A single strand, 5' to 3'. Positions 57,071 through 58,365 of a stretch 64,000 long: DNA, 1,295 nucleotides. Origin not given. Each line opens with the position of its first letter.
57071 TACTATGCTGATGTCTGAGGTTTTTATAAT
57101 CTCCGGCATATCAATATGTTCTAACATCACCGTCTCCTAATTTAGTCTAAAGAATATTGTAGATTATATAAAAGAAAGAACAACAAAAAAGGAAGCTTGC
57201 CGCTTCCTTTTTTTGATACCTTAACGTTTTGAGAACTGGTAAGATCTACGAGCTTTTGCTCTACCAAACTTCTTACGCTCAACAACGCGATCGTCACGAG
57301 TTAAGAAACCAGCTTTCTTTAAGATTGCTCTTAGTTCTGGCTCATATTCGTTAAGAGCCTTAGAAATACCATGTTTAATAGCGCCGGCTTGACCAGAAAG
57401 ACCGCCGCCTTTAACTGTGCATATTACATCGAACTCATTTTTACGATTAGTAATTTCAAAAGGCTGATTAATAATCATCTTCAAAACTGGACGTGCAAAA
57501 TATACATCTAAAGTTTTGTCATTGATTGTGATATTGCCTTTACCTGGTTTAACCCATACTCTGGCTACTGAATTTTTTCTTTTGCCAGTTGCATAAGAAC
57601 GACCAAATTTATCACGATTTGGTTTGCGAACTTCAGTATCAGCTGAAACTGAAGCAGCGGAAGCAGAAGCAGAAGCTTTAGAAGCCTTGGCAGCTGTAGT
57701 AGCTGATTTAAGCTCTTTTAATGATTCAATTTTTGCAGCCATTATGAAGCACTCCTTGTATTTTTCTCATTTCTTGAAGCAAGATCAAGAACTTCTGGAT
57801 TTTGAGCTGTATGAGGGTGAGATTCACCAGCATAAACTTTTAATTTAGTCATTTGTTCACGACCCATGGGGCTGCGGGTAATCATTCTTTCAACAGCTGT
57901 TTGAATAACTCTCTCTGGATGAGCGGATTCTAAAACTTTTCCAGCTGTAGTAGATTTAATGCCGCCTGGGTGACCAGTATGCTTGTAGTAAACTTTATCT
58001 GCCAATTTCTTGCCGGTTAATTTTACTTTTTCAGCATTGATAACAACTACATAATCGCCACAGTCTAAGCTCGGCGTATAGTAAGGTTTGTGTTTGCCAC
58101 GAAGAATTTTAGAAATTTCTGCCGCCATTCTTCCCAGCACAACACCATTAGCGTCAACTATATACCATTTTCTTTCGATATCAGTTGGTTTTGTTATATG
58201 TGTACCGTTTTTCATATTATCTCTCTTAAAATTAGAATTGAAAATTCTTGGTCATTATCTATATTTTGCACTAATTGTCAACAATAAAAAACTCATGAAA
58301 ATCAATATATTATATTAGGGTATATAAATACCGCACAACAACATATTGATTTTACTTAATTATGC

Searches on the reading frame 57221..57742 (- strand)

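Call 58: search_protein_families(library=pfam, proteins=[window:57221-57742:-], max_evalue=0.001)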
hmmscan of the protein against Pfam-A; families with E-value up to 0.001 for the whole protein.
window:57221-57742:- (173 aa): 1 family
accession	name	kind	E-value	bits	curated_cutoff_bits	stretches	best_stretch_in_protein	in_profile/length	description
PF00380.25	Ribosomal_S9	-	2e-50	170.7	22.5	1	53-173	1-121/121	Ribosomal protein S9/S16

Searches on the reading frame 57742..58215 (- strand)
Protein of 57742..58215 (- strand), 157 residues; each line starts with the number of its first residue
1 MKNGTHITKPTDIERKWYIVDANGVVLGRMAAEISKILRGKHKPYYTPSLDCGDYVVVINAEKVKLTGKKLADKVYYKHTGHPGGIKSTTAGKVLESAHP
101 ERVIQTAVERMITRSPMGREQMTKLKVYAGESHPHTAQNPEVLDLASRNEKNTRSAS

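Call 58: search_protein_families(library=pfam, proteins=[window:57742-58215:-], max_evalue=0.001)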
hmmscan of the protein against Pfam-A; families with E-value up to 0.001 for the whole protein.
window:57742-58215:- (157 aa): 1 family
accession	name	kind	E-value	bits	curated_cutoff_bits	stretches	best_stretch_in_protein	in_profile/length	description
PF00572.24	Ribosomal_L13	-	2.3e-46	157.2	23.8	1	15-134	1-119/119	Ribosomal protein L13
